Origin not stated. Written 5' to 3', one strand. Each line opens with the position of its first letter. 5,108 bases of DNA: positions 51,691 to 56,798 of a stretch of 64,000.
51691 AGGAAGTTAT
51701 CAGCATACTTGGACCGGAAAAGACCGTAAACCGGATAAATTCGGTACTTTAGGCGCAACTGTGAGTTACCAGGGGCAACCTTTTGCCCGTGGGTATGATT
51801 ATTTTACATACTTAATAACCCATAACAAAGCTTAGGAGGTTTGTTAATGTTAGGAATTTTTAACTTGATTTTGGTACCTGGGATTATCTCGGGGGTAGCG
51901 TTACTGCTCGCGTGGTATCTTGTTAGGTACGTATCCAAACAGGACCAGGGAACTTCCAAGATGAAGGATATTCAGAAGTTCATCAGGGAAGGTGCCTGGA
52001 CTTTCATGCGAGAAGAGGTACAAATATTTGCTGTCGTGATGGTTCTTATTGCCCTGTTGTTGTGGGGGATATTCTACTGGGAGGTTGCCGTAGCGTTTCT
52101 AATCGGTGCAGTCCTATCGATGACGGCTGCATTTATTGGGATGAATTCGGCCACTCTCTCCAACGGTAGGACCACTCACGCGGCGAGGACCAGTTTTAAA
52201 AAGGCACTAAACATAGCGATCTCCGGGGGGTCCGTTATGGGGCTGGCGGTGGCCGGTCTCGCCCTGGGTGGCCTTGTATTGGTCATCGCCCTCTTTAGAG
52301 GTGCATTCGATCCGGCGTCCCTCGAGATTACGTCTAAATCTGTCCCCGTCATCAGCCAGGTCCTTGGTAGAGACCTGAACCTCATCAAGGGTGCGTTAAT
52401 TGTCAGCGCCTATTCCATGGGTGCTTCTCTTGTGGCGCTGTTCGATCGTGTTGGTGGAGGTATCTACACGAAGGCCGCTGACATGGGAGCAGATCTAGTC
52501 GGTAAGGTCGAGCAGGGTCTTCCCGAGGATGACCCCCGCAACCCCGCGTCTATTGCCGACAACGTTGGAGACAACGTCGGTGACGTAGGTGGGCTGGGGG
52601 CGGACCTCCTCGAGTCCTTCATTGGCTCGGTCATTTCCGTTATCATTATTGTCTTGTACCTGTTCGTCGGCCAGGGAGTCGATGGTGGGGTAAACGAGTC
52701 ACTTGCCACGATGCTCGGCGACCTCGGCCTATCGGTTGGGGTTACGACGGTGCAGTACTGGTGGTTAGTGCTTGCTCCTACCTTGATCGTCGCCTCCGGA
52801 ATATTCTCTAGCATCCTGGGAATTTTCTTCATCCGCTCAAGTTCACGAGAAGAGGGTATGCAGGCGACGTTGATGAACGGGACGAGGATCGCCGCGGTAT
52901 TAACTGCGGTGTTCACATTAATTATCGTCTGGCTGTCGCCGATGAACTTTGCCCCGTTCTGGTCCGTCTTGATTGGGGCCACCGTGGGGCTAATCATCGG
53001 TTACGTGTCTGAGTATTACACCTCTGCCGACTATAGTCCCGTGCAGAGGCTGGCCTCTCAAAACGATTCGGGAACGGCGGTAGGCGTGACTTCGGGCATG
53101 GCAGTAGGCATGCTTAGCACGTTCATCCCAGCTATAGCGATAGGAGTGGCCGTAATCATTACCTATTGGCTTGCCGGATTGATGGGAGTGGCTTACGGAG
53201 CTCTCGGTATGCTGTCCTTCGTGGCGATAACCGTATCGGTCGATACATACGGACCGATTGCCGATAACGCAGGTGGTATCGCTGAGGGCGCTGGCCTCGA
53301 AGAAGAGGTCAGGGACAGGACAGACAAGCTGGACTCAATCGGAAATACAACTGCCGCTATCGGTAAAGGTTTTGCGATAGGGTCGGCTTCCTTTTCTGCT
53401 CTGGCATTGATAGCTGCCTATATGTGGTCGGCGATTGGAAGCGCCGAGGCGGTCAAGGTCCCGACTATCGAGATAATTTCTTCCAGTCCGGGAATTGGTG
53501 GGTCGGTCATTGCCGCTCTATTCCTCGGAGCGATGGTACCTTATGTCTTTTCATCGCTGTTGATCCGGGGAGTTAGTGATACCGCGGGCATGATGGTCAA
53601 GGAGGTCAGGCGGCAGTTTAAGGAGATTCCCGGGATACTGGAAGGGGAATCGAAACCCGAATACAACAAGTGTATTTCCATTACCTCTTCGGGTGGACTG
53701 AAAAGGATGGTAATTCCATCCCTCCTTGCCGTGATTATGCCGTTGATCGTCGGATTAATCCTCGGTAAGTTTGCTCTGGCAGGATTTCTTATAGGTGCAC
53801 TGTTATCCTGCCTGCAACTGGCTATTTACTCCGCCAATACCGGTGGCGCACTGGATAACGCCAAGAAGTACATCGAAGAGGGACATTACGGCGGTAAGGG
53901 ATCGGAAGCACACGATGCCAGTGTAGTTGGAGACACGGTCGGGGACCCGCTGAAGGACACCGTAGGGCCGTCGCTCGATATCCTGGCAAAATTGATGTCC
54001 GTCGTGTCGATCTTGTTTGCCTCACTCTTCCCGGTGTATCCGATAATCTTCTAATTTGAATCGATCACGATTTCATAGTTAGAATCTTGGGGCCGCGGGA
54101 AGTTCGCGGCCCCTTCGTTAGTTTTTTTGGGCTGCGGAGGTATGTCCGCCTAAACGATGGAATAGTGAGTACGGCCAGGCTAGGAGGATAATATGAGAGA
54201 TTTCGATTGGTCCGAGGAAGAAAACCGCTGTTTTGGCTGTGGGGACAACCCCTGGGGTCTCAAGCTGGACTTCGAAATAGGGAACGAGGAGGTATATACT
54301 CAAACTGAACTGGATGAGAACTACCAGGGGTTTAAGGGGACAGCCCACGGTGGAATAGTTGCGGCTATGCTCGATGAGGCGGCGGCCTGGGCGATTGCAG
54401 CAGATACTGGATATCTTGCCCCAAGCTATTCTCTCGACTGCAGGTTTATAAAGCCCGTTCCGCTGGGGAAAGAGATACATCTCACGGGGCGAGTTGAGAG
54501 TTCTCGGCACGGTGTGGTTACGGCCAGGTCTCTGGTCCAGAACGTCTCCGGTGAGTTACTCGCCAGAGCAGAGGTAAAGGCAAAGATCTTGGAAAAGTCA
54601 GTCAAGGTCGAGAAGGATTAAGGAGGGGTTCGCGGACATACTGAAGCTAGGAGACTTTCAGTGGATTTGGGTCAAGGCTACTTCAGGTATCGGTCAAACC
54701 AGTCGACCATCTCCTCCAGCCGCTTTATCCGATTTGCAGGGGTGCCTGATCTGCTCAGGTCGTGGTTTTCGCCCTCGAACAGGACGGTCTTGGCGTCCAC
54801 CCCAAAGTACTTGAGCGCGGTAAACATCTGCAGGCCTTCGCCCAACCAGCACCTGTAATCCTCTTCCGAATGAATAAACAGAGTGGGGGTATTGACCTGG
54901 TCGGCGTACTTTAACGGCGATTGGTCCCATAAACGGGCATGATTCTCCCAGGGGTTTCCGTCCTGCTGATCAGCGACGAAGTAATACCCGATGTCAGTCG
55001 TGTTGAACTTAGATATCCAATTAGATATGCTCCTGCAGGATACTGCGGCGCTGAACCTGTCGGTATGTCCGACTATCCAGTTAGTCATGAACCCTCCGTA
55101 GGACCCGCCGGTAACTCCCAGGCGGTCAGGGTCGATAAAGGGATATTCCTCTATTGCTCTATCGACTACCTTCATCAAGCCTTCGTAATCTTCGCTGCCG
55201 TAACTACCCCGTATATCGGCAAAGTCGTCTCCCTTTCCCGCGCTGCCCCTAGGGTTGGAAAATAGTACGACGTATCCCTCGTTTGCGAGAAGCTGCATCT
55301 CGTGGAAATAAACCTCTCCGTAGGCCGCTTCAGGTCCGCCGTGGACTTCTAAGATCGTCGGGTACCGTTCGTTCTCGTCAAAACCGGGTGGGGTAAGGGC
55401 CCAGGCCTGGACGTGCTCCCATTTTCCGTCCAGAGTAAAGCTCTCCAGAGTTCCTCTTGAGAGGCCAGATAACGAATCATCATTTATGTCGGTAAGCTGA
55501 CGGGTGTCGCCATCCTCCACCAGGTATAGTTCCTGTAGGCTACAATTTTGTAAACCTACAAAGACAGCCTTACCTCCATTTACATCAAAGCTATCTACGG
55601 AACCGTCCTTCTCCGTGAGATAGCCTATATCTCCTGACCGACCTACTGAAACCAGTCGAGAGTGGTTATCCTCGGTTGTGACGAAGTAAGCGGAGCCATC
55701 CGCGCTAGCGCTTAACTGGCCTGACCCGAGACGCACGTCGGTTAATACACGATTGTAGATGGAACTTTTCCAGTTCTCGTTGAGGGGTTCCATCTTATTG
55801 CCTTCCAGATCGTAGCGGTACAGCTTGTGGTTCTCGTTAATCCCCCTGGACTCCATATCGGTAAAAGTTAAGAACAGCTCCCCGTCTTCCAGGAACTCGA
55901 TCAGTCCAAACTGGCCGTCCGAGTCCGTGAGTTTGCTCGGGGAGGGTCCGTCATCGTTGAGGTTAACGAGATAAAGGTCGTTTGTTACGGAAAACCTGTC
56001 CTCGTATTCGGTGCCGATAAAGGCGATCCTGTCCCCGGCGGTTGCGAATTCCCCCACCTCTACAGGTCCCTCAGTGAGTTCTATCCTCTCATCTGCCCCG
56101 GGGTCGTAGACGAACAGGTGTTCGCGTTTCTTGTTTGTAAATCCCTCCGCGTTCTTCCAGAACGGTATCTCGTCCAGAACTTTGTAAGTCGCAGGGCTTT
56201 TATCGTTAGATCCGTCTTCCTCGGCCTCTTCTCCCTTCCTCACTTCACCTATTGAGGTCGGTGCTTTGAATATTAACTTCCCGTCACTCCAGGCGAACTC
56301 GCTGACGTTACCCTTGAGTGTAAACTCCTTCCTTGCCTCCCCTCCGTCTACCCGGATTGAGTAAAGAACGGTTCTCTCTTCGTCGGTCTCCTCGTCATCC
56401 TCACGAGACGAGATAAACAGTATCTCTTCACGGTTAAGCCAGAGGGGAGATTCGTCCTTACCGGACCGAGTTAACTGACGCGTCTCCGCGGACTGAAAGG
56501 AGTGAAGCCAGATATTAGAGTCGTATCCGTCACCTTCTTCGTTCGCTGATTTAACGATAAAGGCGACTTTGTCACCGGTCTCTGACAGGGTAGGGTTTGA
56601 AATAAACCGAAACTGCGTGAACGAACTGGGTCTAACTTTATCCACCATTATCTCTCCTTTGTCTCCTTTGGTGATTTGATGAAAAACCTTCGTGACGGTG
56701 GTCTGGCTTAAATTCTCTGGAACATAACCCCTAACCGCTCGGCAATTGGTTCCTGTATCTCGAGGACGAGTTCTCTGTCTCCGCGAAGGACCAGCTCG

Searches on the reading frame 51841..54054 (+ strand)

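Call 74: search_protein_families(library=pfam, proteins=[window:51841-54054:+], max_evalue=1e-8)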
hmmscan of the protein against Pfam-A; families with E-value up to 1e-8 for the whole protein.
window:51841-54054:+ (737 aa): 1 family
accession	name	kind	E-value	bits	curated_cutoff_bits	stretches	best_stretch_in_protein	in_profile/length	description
PF03030.21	H_PPase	-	2.2e-232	773.8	29.7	1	19-726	2-645/645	Inorganic H+ pyrophosphatase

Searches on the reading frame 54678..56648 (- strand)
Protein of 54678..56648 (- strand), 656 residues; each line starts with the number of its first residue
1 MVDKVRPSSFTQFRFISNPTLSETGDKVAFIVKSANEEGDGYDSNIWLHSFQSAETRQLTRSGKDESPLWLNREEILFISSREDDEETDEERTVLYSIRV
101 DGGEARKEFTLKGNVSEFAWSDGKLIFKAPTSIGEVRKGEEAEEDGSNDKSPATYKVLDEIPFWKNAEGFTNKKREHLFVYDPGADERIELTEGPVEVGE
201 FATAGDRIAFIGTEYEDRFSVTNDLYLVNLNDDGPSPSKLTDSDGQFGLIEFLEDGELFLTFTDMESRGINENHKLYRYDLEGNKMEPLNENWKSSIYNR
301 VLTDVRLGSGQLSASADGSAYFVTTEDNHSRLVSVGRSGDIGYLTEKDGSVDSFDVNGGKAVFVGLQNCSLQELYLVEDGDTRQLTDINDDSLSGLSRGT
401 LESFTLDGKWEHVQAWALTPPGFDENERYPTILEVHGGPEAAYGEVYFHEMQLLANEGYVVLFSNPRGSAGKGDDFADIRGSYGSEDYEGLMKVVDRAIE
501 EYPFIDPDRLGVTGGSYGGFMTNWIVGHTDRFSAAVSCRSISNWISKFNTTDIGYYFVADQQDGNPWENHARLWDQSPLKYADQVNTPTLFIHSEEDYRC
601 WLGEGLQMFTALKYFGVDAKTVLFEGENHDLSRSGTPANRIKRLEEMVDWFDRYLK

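Call 74: search_protein_families(library=pfam, proteins=[window:54678-56648:-], max_evalue=1e-8)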
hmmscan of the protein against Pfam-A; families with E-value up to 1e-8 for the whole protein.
window:54678-56648:- (656 aa): 1 family
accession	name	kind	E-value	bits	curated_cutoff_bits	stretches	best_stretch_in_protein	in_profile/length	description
PF00326.27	Peptidase_S9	-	2.8e-54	184.3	22.6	1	448-656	4-211/213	Prolyl oligopeptidase family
